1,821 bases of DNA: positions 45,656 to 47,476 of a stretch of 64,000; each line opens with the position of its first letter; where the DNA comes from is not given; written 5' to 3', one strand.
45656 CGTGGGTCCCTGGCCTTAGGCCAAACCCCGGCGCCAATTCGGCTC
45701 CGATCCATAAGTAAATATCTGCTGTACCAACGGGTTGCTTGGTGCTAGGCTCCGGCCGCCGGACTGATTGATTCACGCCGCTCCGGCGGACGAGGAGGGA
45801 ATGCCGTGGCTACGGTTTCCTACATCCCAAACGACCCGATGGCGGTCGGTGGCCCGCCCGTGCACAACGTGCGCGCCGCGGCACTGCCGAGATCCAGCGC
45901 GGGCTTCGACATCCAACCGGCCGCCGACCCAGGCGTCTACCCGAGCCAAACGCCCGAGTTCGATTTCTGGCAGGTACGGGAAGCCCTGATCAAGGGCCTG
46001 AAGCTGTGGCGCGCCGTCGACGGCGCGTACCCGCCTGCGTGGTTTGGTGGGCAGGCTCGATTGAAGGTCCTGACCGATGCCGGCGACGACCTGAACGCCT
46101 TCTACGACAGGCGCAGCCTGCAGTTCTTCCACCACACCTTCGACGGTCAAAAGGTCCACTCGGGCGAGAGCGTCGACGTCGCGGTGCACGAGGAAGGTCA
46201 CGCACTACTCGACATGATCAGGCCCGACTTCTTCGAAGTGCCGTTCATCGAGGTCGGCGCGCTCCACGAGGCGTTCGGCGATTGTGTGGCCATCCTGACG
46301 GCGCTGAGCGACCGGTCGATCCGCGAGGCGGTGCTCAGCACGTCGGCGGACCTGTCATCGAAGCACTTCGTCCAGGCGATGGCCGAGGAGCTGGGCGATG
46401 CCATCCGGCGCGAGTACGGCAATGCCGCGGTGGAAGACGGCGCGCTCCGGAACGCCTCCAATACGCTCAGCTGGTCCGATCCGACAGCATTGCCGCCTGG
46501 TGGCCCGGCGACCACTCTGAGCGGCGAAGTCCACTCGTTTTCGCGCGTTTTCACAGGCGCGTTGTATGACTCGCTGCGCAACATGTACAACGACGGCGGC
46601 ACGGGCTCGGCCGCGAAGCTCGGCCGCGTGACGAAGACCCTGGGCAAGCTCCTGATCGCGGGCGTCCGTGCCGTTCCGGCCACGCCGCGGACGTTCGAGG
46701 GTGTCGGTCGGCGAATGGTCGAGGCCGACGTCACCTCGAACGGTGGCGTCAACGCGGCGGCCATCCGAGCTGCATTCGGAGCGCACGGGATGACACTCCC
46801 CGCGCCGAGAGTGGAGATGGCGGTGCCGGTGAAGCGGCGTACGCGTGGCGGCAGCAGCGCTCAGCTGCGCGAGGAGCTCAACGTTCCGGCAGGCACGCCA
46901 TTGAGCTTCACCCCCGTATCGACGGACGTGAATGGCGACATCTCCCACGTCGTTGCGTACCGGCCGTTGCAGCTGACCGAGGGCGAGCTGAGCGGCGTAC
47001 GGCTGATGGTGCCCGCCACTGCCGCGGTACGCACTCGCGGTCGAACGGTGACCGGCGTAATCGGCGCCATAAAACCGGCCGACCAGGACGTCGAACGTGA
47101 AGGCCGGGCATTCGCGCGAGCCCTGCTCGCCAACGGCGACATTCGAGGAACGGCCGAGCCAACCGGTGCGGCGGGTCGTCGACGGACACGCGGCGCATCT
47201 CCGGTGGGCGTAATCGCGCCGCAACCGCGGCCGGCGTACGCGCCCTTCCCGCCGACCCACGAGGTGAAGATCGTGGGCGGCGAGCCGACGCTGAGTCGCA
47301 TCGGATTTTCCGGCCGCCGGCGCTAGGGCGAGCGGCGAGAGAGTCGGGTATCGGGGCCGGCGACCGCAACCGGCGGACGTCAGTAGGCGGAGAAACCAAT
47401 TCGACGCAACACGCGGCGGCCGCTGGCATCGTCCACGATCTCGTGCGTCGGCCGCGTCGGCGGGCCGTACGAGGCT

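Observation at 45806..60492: Frameshift-free ~15-kb locus with four proteases (2 membrane CHAT, 2 Zn metallopeptidases) plus MBL, PhoD-like and GMC enzymes: candidate undescribed proteolytic signalling/conflict system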

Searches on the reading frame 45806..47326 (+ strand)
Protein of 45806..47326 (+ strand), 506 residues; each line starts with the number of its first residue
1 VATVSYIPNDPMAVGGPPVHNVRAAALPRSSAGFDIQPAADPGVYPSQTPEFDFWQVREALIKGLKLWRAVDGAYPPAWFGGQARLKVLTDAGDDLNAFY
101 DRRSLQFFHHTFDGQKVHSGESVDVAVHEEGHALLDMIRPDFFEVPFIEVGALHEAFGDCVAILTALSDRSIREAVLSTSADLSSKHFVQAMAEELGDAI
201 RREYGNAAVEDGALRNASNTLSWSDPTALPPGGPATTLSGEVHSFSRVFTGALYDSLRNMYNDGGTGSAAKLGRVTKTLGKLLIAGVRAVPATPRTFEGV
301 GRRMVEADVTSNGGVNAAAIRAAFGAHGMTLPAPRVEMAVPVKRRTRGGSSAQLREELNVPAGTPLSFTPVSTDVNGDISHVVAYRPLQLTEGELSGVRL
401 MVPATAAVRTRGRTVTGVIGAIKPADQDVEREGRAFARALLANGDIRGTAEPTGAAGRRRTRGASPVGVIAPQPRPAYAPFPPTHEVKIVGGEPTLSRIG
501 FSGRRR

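Call 4: search_protein_families(library=pfam, max_evalue=0.01, proteins=[window:45806-47326:+])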
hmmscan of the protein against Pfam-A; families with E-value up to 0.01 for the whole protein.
window:45806-47326:+ (506 aa): 0 families

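Call 9: search_protein_families(library=padloc, max_evalue=0.01, proteins=[window:45806-47326:+])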
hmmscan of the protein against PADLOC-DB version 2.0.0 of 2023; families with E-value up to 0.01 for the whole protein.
window:45806-47326:+ (506 aa): 0 families

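Call 10: search_protein_families(library=ncbifam, max_evalue=0.01, proteins=[window:45806-47326:+])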
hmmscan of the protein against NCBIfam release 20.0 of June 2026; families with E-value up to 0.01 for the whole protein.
window:45806-47326:+ (506 aa): 0 families

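Call 35: search_solved_structures(query=window:45806-47326:+, max_evalue=1, show_alignments=1)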
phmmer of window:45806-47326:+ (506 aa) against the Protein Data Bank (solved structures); distinct sequences matched with E-value up to 1: 1.
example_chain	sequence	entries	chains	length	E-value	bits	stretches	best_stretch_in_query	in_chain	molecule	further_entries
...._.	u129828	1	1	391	0.082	14.7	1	237-335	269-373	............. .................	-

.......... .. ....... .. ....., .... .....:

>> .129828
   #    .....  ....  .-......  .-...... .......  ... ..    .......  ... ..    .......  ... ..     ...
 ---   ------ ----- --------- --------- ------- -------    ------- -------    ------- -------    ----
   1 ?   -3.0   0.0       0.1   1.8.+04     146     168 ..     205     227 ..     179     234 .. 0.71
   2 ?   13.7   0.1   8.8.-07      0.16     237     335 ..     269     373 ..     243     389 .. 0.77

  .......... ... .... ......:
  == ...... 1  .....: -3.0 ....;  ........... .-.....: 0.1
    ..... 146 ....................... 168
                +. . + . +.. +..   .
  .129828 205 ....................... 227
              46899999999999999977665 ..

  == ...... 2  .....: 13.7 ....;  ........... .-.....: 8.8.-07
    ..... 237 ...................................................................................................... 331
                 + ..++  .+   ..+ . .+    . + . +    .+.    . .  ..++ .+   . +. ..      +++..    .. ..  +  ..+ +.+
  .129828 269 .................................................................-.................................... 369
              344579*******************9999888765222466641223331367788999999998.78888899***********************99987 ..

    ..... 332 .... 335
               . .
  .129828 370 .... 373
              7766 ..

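Call 36: find_homologous_proteins(query=window:45806-47326:+)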
Query window:45806-47326:+ (506 aa): 438 proteins with E <= 0.001 among 8000 candidates; the best 120 are listed.
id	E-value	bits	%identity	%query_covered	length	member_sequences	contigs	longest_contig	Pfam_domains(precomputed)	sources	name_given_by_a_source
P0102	0.0e+0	1126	100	100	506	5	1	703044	-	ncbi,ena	-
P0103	0.0e+0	1067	94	100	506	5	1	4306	-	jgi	jgi:hypothetical protein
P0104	1.8e-275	932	84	98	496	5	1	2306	-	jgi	-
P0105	6.4e-272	920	83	98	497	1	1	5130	-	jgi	-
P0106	1.3e-263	893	77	100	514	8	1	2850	-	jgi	-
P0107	2.7e-250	849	72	100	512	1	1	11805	-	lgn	-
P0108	3.6e-248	842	74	100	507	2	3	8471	-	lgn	-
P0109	2.7e-247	839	72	100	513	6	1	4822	-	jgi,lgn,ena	-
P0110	2.1e-236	803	70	99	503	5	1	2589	-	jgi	-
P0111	1.4e-232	791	70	100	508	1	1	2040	-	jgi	jgi:hypothetical protein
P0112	1.5e-221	754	67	100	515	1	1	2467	-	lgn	-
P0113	3.8e-209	713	64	100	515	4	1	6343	-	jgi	jgi:hypothetical protein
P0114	6.8e-207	706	64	99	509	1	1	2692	-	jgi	jgi:hypothetical protein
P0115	3.3e-195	667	61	99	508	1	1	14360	-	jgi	jgi:hypothetical protein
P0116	5.1e-184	631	60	91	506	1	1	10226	-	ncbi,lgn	-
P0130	4.1e-175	601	58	98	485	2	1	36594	-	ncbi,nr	ncbi:MAG TPA: hypothetical protein VGQ47_01520, partial [Candidatus Limnocylindrales bacterium]|nr:h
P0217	3.5e-87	311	47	76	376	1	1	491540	-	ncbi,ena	-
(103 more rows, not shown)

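Call 37: find_encoding_contigs(protein=P0130, flank=10000, max_places=2)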
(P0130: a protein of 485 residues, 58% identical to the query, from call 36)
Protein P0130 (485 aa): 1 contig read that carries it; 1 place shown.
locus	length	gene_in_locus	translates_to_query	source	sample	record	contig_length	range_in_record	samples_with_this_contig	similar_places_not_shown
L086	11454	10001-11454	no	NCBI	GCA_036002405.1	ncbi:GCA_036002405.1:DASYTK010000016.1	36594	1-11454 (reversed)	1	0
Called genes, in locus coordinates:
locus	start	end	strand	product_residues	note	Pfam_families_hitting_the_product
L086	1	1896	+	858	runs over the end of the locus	-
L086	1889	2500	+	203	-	PF09684:Tail_P2_I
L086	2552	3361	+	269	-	-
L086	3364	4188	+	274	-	-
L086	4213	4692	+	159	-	-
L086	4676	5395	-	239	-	-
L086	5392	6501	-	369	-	PF00753:Lactamase_B (faint)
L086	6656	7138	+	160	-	-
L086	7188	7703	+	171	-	-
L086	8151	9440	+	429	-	PF01381:HTH_3 (weak), PF07719:TPR_2 (faint), PF13428:TPR_14 (faint), PF13424:TPR_12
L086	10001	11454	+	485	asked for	?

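Call 38: find_encoding_contigs(protein=P0217, flank=10000, max_places=2)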
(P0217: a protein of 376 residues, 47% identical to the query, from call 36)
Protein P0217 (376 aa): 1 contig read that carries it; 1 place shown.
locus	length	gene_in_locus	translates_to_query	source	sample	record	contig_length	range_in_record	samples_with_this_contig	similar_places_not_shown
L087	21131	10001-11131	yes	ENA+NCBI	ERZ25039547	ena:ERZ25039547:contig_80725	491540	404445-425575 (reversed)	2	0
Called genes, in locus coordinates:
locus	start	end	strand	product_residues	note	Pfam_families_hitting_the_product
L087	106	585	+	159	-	-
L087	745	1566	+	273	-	-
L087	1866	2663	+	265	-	-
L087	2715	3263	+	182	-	PF09684:Tail_P2_I (weak)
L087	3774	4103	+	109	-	-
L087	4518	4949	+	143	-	-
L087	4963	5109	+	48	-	-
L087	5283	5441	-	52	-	-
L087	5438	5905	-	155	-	-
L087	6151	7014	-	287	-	-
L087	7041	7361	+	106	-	-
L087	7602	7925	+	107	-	-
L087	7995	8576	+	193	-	-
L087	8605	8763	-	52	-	-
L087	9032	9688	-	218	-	-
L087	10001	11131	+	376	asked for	-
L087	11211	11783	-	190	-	PF12770:CHAT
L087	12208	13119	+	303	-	-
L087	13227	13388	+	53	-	-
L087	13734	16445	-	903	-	PF12770:CHAT, PF00930:DPPIV_N (faint), PF26549:Tricorn_N, PF07676:PD40, PF26549:Tricorn_N, PF26550:Tricorn_2nd, PF07676:PD40, PF26549:Tricorn_N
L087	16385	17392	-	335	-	-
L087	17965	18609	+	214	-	PF12770:CHAT, PF01364:Peptidase_C25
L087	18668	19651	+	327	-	PF08220:HTH_DeoR (weak), PF08279:HTH_11, PF12840:HTH_20 (weak), PF19187:HTH_PafC (weak), PF13280:WYL, PF25583:WCX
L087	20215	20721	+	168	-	PF13430:DUF4112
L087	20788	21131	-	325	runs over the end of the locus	PF03405:FA_desaturase_2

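Call 39: find_encoding_contigs(protein=P0102, flank=10000, max_places=2)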
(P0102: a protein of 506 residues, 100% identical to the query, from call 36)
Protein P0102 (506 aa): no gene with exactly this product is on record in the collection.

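Call 43: find_related_loci(query=A2, collection=metagenome_contigs, flank=10000)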
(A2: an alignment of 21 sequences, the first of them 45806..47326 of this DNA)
Query A2 (506 aa) in metagenome_contigs; peptide patterns used: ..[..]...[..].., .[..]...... (x = any residue, [..] = any of these).
600 stretches matched a pattern (row limit reached: there are more); 399 encode a relative of the query (tblastn E <= 1e-3); the best 80 are kept; 80 distinct loci.
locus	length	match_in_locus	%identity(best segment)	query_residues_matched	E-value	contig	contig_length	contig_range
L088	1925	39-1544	84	1-501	0e+0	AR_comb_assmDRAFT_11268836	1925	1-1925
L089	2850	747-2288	77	1-506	0e+0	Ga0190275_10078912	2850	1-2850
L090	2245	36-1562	72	1-506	0e+0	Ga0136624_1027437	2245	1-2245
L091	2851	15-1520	70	1-502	0e+0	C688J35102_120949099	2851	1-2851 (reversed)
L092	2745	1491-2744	73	1-418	0e+0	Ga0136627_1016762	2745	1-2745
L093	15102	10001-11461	57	1-502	0e+0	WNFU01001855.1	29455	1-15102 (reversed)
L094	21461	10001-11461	57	1-502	0e+0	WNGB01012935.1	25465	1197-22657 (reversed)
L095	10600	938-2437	56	1-502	3e-179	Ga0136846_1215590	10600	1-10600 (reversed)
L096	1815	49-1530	56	1-504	0e+0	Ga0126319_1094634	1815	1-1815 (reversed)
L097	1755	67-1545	55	3-505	0e+0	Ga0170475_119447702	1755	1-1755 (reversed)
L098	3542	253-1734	56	2-505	0e+0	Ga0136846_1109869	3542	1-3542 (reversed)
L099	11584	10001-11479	54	1-505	7e-172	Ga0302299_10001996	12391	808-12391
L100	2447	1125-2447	59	1-438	0e+0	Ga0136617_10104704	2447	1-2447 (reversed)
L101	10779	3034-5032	53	1-505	2e-168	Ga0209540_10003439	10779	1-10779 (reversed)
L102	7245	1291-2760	54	1-501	2e-166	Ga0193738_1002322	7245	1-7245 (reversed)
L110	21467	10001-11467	56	1-502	2e-173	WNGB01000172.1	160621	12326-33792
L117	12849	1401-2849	53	1-502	3e-163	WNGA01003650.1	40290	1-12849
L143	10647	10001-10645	62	1-214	4e-84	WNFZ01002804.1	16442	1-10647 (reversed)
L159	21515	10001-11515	37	4-501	3e-87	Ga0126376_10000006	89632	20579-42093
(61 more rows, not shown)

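Call 65: search_protein_families(library=pfam, max_evalue=0.001, proteins=[L086:4676-5395:-, L086:2552-3361:+, L086:3364-4188:+, L086:4213-4692:+, L110:15666-16796:+, L159:11789-12697:-, L117:966-1373:+, L094:11770-12666:+, L110:12324-14690:-])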
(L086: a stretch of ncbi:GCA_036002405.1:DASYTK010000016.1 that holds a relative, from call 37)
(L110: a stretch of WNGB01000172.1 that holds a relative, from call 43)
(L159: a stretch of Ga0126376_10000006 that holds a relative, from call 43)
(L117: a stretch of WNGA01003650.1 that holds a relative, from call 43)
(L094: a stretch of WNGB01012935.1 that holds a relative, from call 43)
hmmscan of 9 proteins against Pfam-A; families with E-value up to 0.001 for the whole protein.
L086:4676-5395:- (239 aa): 0 families

L086:2552-3361:+ (269 aa): 0 families

L086:3364-4188:+ (274 aa): 0 families

L086:4213-4692:+ (159 aa): 0 families

L110:15666-16796:+ (377 aa): 2 families
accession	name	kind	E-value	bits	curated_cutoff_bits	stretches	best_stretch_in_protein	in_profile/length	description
PF12770.12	CHAT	-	2.9e-20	73.3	24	1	109-357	7-268/289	CHAT domain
PF01364.23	Peptidase_C25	-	2.6e-05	24.1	23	1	226-374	222-372/374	Peptidase family C25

L159:11789-12697:- (302 aa): 2 families
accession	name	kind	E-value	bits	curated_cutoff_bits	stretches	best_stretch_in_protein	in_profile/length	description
PF00702.32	Hydrolase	-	4e-05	24.5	26.4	1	69-136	130-191/191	haloacid dehalogenase-like hydrolase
PF13419.12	HAD_2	-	0.00058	20.5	23.8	1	69-140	111-176/178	Haloacid dehalogenase-like hydrolase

L117:966-1373:+ (136 aa): 1 family
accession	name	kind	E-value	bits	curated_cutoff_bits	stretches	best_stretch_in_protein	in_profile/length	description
PF06841.18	Phage_T4_gp19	-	2.5e-42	144.3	28.2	1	4-136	1-134/134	T4-like virus tail tube protein gp19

L094:11770-12666:+ (298 aa): 1 family
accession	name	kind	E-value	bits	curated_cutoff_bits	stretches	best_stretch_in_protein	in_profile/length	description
PF05875.18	Ceramidase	-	9.7e-12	45.3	32.5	1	86-290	24-229/259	Ceramidase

L110:12324-14690:- (789 aa): 1 family
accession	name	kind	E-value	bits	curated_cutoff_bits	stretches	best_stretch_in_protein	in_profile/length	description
PF12770.12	CHAT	-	7.1e-25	88.5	24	1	547-768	38-272/289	CHAT domain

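Call 67: search_protein_families(library=pfam, max_evalue=0.001, proteins=[L117:3345-4400:-, L117:4506-7274:-, L117:9605-11113:-, L143:134-1411:+, L143:1500-2486:+, L143:2490-2990:+, L143:3143-4480:-, L143:5073-6947:-, L143:7153-8967:+, L143:9113-9961:-])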
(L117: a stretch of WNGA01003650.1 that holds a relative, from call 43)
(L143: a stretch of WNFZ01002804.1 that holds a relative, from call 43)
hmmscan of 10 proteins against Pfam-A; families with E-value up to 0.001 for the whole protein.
L117:3345-4400:- (351 aa): 1 family
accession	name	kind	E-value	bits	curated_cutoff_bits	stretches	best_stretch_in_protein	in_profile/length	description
PF00801.26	PKD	-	0.00069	20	23.5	0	65-135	6-74/80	PKD domain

L117:4506-7274:- (922 aa): 4 families
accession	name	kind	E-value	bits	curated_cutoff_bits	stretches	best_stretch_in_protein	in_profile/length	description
PF00656.27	Peptidase_C14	-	2.2e-18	67.3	21.4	1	659-909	2-226/233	Caspase domain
PF09136.16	Glucodextran_B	-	4e-11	43.1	27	1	456-544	3-82/83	Glucodextranase, domain B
PF17957.7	Big_7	-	5.1e-08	33.9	24.1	1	455-500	2-45/70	Bacterial Ig domain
PF12733.13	Cadherin-like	-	0.00042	21.2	24.2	0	573-640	23-88/89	Cadherin-like beta sandwich domain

L117:9605-11113:- (502 aa): 1 family
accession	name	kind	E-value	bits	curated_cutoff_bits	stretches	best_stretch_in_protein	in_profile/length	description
PF01734.28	Patatin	-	3.1e-20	73.6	27.7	1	4-172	1-190/191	Patatin-like phospholipase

L143:134-1411:+ (425 aa): 2 families
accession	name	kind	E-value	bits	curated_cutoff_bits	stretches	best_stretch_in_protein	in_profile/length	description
PF05199.19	GMC_oxred_C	-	3.9e-38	131.6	24.6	1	278-414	1-139/139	GMC oxidoreductase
PF00732.25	GMC_oxred_N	-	6.5e-34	118.1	23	1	1-206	33-217/218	GMC oxidoreductase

L143:1500-2486:+ (328 aa): 1 family
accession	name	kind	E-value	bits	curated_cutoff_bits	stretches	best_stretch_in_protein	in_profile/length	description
PF03480.18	DctP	-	7.7e-71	239.2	23.4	1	30-310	2-284/286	Bacterial extracellular solute-binding protein, family 7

L143:2490-2990:+ (166 aa): 1 family
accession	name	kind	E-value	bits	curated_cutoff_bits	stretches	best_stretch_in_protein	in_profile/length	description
PF04290.18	DctQ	-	9.5e-29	100.4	28.3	1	30-158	1-130/132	Tripartite ATP-independent periplasmic transporters, DctQ component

L143:3143-4480:- (445 aa): 0 families

L143:5073-6947:- (624 aa): 1 family
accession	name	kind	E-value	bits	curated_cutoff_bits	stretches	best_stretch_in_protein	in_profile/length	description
PF00128.31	Alpha-amylase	-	2.2e-42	146.3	22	1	46-473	1-373/446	Alpha amylase, catalytic domain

L143:7153-8967:+ (604 aa): 0 families

L143:9113-9961:- (282 aa): 0 families
